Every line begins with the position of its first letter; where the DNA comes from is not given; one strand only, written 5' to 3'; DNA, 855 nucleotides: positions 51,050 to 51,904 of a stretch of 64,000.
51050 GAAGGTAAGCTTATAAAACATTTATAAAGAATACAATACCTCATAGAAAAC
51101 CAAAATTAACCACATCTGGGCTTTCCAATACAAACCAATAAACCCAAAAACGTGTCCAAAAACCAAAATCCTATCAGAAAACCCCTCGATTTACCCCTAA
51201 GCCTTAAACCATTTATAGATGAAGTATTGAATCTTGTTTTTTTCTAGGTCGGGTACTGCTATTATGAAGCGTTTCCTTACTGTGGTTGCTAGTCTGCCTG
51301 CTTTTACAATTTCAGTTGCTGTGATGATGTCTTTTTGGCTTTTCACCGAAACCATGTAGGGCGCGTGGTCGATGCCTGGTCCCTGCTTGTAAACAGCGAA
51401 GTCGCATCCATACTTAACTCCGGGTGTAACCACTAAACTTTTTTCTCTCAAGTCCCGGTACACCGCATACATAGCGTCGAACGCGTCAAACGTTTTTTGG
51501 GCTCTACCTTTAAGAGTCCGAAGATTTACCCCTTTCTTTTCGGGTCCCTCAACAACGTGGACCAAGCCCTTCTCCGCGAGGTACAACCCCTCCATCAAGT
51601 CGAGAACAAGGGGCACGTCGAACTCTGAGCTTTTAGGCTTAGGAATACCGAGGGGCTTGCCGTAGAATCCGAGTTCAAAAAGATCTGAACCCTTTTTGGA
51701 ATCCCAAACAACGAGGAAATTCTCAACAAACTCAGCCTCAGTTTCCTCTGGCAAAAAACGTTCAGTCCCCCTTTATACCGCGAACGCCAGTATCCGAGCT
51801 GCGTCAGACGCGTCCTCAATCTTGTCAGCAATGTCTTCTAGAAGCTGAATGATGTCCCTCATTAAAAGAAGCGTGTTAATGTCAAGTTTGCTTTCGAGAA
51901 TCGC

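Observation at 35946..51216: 15.2-kb AT-rich integrated element inserted at the 3-prime end of the tRNA-splicing endonuclease gene endA, with no recognisable integrase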

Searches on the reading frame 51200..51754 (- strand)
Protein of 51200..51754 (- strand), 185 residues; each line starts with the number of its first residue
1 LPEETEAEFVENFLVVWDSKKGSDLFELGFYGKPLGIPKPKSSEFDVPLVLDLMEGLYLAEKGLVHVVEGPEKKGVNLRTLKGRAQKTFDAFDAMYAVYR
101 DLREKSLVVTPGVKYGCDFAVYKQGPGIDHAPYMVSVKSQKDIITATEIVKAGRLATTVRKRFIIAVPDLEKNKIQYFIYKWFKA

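Call 13: find_related_loci(query=window:51200-51754:-, collection=genome_contigs, flank=10000)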
Query seq(185 aa) (185 aa) in genome_contigs; peptide patterns used: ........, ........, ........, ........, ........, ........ (x = any residue, [..] = any of these).
193 stretches matched a pattern; 58 encode a relative of the query (tblastn E <= 1e-3); 58 distinct loci.
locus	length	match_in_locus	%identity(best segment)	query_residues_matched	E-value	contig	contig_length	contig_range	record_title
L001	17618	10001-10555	93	1-185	2e-114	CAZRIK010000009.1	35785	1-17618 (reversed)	MAG TPA_asm: uncultured Candidatus Bathyarchaeia archaeon isolate binchicken_co378_2 genome assembly, contig: NODE_900_l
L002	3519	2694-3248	85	1-185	5e-109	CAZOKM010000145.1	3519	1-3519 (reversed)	MAG TPA_asm: uncultured Candidatus Bathyarchaeia archaeon isolate SRP098346_co1_298 genome assembly, contig: NODE_43586_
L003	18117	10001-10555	76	1-185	3e-96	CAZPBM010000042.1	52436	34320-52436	MAG TPA_asm: uncultured Candidatus Bathyarchaeia archaeon isolate SRP231805_co4_155 genome assembly, contig: k141_249082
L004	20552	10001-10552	76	2-185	7e-96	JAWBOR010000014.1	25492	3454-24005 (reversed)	MAG: Candidatus Bathyarchaeia archaeon isolate HHBFW-2_201803_bins_227 HHBFW-2_201803_bins_227_scaffold_14, whole genome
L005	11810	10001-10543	78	5-185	2e-95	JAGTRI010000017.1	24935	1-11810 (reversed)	MAG: Candidatus Bathyarchaeota archaeon isolate JZ-2_2_bin_4.4 JZ-2_2_bin_4.4_NODE_17, whole genome shotgun sequence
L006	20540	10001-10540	76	6-185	1e-94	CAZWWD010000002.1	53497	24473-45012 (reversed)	MAG TPA_asm: uncultured Candidatus Bathyarchaeia archaeon isolate binchicken_co184_346 genome assembly, contig: NODE_685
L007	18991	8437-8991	77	1-185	5e-94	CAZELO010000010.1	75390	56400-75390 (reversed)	MAG TPA_asm: uncultured Candidatus Bathyarchaeia archaeon isolate SRP323688_co1_251 genome assembly, contig: NODE_688_le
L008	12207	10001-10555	72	1-185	2e-93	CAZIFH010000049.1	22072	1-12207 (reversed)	MAG TPA_asm: uncultured Candidatus Bathyarchaeia archaeon isolate SRP231805_co4_128 genome assembly, contig: k141_310762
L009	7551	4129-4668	76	6-185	2e-92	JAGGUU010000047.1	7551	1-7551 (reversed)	MAG: Candidatus Bathyarchaeota archaeon isolate AUK082 PB_MBMC_036_c_000000000130, whole genome shotgun sequence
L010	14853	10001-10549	74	3-185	3e-92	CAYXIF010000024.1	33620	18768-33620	MAG TPA_asm: uncultured Candidatus Bathyarchaeia archaeon isolate binchicken_co124_354 genome assembly, contig: NODE_418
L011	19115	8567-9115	73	3-185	3e-92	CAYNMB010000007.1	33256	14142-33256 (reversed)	MAG TPA_asm: uncultured Candidatus Bathyarchaeia archaeon isolate binchicken_co184_344 genome assembly, contig: NODE_181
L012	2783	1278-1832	74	1-185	3e-94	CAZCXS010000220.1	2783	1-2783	MAG TPA_asm: uncultured Candidatus Bathyarchaeia archaeon isolate binchicken_co6_464 genome assembly, contig: NODE_52556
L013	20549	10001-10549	74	3-185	6e-91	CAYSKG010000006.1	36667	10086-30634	MAG TPA_asm: uncultured Candidatus Bathyarchaeia archaeon isolate binchicken_co184_659 genome assembly, contig: NODE_150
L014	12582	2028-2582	74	1-185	1e-90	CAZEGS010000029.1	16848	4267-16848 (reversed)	MAG TPA_asm: uncultured Candidatus Bathyarchaeia archaeon isolate binchicken_co6_533 genome assembly, contig: NODE_3563_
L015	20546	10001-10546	73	4-185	1e-90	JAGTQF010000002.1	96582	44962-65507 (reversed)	MAG: Candidatus Bathyarchaeota archaeon isolate JZ_bin_36.3 JZ_bin_36.3_NODE_2, whole genome shotgun sequence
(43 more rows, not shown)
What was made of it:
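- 51197..51754 (-): endA, the tRNA-splicing endonuclease (185 aa). This is the target gene, and its 3' end is regenerated by att1. 93% identical to the L001 orthologue (call 13).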

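Call 102: find_encoding_contigs(protein=window:51200-51754:-, flank=10000, max_places=6)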
Protein seq(185 aa) (185 aa): no gene with exactly this product is on record in the collection.
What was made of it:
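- Tried and rejected: Exact look-up of the window's EndA protein: not on record (call 102).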

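Call 103: find_homologous_proteins(query=window:51200-51754:-, max_evalue=1e-60)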
Query seq(185 aa) (185 aa): 2700 proteins with E <= 1e-60 among 6303 candidates; the best 120 are listed.
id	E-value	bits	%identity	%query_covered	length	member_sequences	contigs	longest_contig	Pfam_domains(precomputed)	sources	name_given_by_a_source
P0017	1.2e-116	405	98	100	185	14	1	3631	PF01974.24,PF02778.20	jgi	jgi:tRNA-intron endonuclease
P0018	6.2e-111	386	94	100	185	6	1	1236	PF01974.24,PF02778.20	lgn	-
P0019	1.7e-109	382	93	100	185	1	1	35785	PF01974.24,PF02778.20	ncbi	-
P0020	5.5e-104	364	86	100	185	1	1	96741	PF01974.24,PF02778.20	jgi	jgi:tRNA-intron endonuclease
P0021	9.5e-101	353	83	100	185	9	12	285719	PF01974.24,PF02778.20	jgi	jgi:tRNA-intron endonuclease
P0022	1.0e-100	353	83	100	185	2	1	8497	PF01974.24,PF02778.20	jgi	jgi:tRNA-intron endonuclease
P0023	1.4e-99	349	82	100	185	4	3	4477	PF01974.24,PF02778.20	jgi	jgi:tRNA-intron endonuclease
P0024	1.5e-99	349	82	100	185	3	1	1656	PF01974.24,PF02778.20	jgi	-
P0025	2.3e-99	349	84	100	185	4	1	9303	PF01974.24,PF02778.20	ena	-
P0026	7.1e-99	347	83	100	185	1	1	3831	PF01974.24,PF02778.20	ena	-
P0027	2.7e-98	345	82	100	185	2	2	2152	PF01974.24,PF02778.20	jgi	-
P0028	2.1e-93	329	75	100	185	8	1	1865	PF01974.24,PF02778.20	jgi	-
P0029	3.6e-92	325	75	100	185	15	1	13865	PF01974.24,PF02778.20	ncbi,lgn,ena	-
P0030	1.3e-91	323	75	100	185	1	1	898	PF01974.24,PF02778.20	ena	-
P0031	1.6e-91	323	75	100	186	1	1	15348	PF01974.24,PF02778.20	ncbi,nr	ncbi:MAG: tRNA-intron lyase [Candidatus Bathyarchaeota archaeon]|nr:tRNA-intron lyase [Candidatus Ba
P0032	1.9e-91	323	76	100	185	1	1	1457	PF01974.24,PF02778.20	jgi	-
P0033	2.2e-91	323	76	98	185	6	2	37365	PF01974.24,PF02778.20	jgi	jgi:tRNA-intron endonuclease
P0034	2.6e-91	322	78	99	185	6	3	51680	PF01974.24,PF02778.20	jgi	-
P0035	6.2e-91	321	78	98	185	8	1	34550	PF01974.24,PF02778.20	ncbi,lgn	ncbi:MAG: tRNA-intron lyase [Candidatus Bathyarchaeia archaeon]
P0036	1.5e-90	320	74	100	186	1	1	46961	PF01974.24,PF02778.20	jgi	jgi:tRNA-intron endonuclease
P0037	1.5e-90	320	75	100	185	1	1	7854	PF01974.24,PF02778.20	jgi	-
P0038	4.0e-90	318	75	100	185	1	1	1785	PF01974.24,PF02778.20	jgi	-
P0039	5.2e-90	318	76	98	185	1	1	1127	PF01974.24,PF02778.20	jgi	jgi:tRNA-intron endonuclease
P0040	1.0e-89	317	75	100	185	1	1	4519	PF01974.24,PF02778.20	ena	-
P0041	1.8e-89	316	72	94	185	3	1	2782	PF01974.24,PF02778.20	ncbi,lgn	-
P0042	2.3e-89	316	74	100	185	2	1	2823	PF01974.24,PF02778.20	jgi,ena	-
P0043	3.0e-89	316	75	99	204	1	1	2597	PF01974.24,PF02778.20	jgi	-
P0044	3.5e-89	315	74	100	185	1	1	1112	PF01974.24,PF02778.20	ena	-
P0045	3.8e-89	315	74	97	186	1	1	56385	PF01974.24,PF02778.20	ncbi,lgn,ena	-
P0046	3.9e-89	315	75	100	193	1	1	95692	PF01974.24,PF02778.20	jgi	-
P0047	4.4e-89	315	72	100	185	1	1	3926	PF01974.24,PF02778.20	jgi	jgi:tRNA-intron endonuclease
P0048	5.2e-89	315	75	100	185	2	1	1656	PF01974.24,PF02778.20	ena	-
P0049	5.8e-89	315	72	100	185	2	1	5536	PF01974.24,PF02778.20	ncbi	-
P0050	6.1e-89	315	74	97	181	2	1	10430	PF01974.24,PF02778.20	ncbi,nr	ncbi:tRNA-intron lyase [Candidatus Bathyarchaeota archaeon]|nr:tRNA-intron lyase [Candidatus Bathyar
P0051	6.7e-89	314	75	100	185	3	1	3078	PF01974.24,PF02778.20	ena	-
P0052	7.1e-89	314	75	100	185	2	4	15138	PF01974.24,PF02778.20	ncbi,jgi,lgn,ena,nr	ncbi:tRNA-intron lyase [Candidatus Bathyarchaeota archaeon]|nr:tRNA-intron lyase [Candidatus Bathyar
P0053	7.9e-89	314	75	100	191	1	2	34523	PF01974.24,PF02778.20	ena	-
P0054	8.2e-89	314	76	97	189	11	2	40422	PF01974.24,PF02778.20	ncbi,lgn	ncbi:MAG: tRNA-intron lyase [Candidatus Bathyarchaeia archaeon]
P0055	9.1e-89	314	74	100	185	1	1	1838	PF01974.24,PF02778.20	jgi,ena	-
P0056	9.1e-89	314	76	99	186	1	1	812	PF01974.24,PF02778.20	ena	-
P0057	9.7e-89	314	76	97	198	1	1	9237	PF01974.24,PF02778.20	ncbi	ncbi:MAG: tRNA-intron lyase, partial [Candidatus Bathyarchaeia archaeon]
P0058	1.5e-88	313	74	99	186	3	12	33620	PF01974.24,PF02778.20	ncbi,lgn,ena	-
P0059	1.5e-88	313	72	100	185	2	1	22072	PF01974.24,PF02778.20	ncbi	-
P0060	2.8e-88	312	78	97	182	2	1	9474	PF01974.24,PF02778.20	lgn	-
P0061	2.9e-88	312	74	99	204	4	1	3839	PF01974.24,PF02778.20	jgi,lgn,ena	-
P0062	3.0e-88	312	76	99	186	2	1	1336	PF01974.24,PF02778.20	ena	-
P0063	3.1e-88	312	73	100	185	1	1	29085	PF01974.24,PF02778.20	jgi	jgi:tRNA-intron endonuclease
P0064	3.7e-88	312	73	100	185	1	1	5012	PF01974.24,PF02778.20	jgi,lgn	-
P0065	4.5e-88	312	75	100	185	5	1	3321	PF01974.24,PF02778.20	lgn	-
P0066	4.6e-88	312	71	100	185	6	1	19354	PF01974.24,PF02778.20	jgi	-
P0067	5.2e-88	312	74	100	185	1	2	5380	PF01974.24,PF02778.20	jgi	-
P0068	5.3e-88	312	72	100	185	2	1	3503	PF01974.24,PF02778.20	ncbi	-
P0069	5.8e-88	311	73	99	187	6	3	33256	PF01974.24,PF02778.20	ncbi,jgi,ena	-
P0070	6.0e-88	311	72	100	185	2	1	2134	PF01974.24,PF02778.20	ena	-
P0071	6.3e-88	311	73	99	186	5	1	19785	PF01974.24,PF02778.20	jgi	jgi:tRNA-intron endonuclease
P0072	7.3e-88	311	73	97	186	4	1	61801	PF01974.24,PF02778.20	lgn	-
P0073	7.8e-88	311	73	100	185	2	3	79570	PF01974.24,PF02778.20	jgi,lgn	jgi:tRNA-intron endonuclease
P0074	7.9e-88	311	72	100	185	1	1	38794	PF01974.24,PF02778.20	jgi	-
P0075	8.7e-88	311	74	100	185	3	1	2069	PF01974.24,PF02778.20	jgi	-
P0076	9.6e-88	311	75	100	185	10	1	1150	PF01974.24,PF02778.20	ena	-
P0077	1.5e-87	310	71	100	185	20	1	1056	PF01974.24,PF02778.20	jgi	jgi:tRNA-intron endonuclease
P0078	1.7e-87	310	74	98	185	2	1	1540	PF01974.24,PF02778.20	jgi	-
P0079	2.4e-87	309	74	97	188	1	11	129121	PF01974.24,PF02778.20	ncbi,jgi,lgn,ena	ncbi:MAG: tRNA-intron lyase [Candidatus Bathyarchaeia archaeon]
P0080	2.5e-87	309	72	100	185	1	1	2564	PF01974.24,PF02778.20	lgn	-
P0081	2.9e-87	309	72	100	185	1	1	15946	PF01974.24,PF02778.20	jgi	-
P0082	2.9e-87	309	72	100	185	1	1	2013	PF01974.24,PF02778.20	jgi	-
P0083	3.4e-87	309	72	100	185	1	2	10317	PF01974.24,PF02778.20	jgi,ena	-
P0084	3.7e-87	309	74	100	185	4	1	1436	PF01974.24,PF02778.20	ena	-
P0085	4.3e-87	309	72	100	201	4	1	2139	PF01974.24,PF02778.20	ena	-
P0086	4.3e-87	309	71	100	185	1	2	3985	PF01974.24,PF02778.20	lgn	-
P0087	6.5e-87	308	73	100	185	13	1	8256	PF01974.24,PF02778.20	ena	-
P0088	7.2e-87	308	71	100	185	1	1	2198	PF01974.24,PF02778.20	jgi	-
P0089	8.4e-87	308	71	100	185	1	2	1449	PF01974.24,PF02778.20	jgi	-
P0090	8.8e-87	308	73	100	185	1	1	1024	PF01974.24,PF02778.20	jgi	-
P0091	9.4e-87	307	72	100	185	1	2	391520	PF01974.24,PF02778.20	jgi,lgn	-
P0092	1.0e-86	307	72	100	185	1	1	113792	PF01974.24,PF02778.20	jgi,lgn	jgi:tRNA-intron endonuclease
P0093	1.1e-86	307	71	100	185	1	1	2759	PF01974.24,PF02778.20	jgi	-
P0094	1.1e-86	307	73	100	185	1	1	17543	PF01974.24,PF02778.20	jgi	jgi:tRNA-intron endonuclease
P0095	1.1e-86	307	72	100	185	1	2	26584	PF01974.24,PF02778.20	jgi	-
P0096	1.1e-86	307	71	100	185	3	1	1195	PF01974.24,PF02778.20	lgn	-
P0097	1.5e-86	307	72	100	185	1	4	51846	PF01974.24,PF02778.20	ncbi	ncbi:MAG: tRNA-intron lyase [Candidatus Bathycorpusculaceae bacterium]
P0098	1.6e-86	307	72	100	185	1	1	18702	PF01974.24,PF02778.20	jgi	-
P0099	2.1e-86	306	71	100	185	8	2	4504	PF01974.24,PF02778.20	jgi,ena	-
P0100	2.5e-86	306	70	100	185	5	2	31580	PF01974.24,PF02778.20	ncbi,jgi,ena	-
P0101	2.9e-86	306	71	100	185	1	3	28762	PF01974.24,PF02778.20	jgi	jgi:tRNA-intron endonuclease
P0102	3.2e-86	306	72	97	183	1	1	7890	PF01974.24,PF02778.20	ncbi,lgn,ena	ncbi:MAG: tRNA-intron lyase [Candidatus Freyarchaeota archaeon]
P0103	3.2e-86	306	71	100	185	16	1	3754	PF01974.24,PF02778.20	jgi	-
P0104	3.5e-86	306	72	97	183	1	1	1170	PF01974.24,PF02778.20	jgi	-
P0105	3.7e-86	306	70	100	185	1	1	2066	PF01974.24,PF02778.20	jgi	-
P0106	4.0e-86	305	70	100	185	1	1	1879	PF01974.24,PF02778.20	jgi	-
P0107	4.3e-86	305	71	100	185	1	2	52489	PF01974.24,PF02778.20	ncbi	ncbi:MAG: tRNA-intron lyase [Candidatus Bathyarchaeia archaeon]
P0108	4.8e-86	305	74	100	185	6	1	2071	PF01974.24,PF02778.20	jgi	-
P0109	5.5e-86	305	72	100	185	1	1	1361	PF01974.24,PF02778.20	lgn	-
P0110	6.1e-86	305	70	100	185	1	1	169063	PF01974.24,PF02778.20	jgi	-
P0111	7.0e-86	305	70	100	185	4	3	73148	PF01974.24,PF02778.20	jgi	jgi:tRNA-intron endonuclease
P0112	7.4e-86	305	70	100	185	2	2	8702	PF01974.24,PF02778.20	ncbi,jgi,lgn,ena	-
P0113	7.7e-86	304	71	100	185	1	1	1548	PF01974.24,PF02778.20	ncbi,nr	ncbi:tRNA-intron lyase [Candidatus Bathyarchaeota archaeon]|nr:tRNA-intron lyase [Candidatus Bathyar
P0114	8.4e-86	304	71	100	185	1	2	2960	PF01974.24,PF02778.20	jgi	jgi:tRNA-intron endonuclease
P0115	8.6e-86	304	72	100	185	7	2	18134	PF01974.24,PF02778.20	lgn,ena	-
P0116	9.3e-86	304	71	100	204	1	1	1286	PF01974.24,PF02778.20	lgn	-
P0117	9.4e-86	304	73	97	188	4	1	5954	PF01974.24,PF02778.20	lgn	-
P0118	9.5e-86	304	71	100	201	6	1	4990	PF01974.24,PF02778.20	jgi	jgi:tRNA-intron endonuclease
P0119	1.0e-85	304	70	100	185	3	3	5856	PF01974.24,PF02778.20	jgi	-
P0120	1.1e-85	304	72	97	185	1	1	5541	PF01974.24,PF02778.20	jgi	-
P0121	1.1e-85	304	71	100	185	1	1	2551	PF01974.24,PF02778.20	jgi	jgi:tRNA-intron endonuclease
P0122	1.4e-85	304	70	100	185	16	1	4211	PF01974.24,PF02778.20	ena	-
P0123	1.5e-85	304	72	97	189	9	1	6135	PF01974.24,PF02778.20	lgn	-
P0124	1.5e-85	304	71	100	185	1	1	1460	PF01974.24,PF02778.20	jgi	-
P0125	1.7e-85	303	71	100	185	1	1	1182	PF01974.24,PF02778.20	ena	-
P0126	2.3e-85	303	70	100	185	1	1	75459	PF01974.24,PF02778.20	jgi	-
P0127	2.3e-85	303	71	100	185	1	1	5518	PF01974.24,PF02778.20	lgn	-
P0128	2.7e-85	303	73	97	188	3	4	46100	PF01974.24,PF02778.20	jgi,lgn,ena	-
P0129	2.8e-85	303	71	100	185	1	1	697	PF01974.24,PF02778.20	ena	-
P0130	2.8e-85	303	70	99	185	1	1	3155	PF01974.24,PF02778.20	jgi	jgi:tRNA-intron endonuclease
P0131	2.9e-85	303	69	100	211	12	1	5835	PF01974.24,PF02778.20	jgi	-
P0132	2.9e-85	303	71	100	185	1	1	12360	PF01974.24,PF02778.20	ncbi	-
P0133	3.3e-85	302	70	100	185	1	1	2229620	PF01974.24,PF02778.20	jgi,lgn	-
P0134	3.4e-85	302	71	100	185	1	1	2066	PF01974.24,PF02778.20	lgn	-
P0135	3.7e-85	302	70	100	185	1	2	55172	PF01974.24,PF02778.20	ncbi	ncbi:MAG: tRNA-intron lyase [Candidatus Bathyarchaeia archaeon]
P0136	3.7e-85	302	72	97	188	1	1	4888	PF01974.24,PF02778.20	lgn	-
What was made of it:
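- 51197..51754 (-): Homologues carry PF01974 and PF02778 (call 103).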

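Call 104: find_encoding_contigs(protein=P0017, flank=10000, max_places=10)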
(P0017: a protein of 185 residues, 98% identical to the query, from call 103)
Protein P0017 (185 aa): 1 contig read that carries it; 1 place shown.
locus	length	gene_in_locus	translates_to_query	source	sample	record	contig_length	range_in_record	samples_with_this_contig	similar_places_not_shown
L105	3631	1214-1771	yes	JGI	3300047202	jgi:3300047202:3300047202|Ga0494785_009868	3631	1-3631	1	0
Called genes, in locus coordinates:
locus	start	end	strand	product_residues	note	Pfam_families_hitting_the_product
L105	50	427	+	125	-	PF03129:HGTP_anticodon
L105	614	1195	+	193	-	PF01865:PhoU_div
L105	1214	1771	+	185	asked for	PF02778:tRNA_int_endo_N, PF01974:tRNA_int_endo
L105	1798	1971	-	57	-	-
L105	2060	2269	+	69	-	-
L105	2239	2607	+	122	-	-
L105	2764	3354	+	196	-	-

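Call 107: search_protein_families(library=pfam, max_evalue=0.1, proteins=[L105:2239-2604:+, L105:2060-2266:+, L105:2764-3351:+, L105:1801-1971:-])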
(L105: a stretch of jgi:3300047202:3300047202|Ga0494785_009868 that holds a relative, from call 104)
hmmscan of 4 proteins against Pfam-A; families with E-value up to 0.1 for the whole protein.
L105:2239-2604:+ (122 aa): 4 families
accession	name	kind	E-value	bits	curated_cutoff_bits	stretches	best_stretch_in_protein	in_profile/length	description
PF13921.12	Myb_DNA-bind_6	-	0.0016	19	22.9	1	19-54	1-38/60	Myb-like DNA-binding domain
PF00249.37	Myb_DNA-binding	-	0.0085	16.6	24.4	1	17-48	2-35/46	Myb-like DNA-binding domain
PF08954.16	Trimer_CC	-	0.032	14.3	27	0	45-64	32-51/52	Trimerisation motif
PF13565.12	HTH_32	-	0.039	14.9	33.7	1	16-58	24-60/73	Homeodomain-like domain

L105:2060-2266:+ (69 aa): 0 families

L105:2764-3351:+ (196 aa): 1 family
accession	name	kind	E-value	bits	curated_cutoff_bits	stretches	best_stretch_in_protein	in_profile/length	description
PF05531.17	NPV_P10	-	0.075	14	29.8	0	5-57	14-66/75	Nucleopolyhedrovirus P10 protein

L105:1801-1971:- (57 aa): 0 families
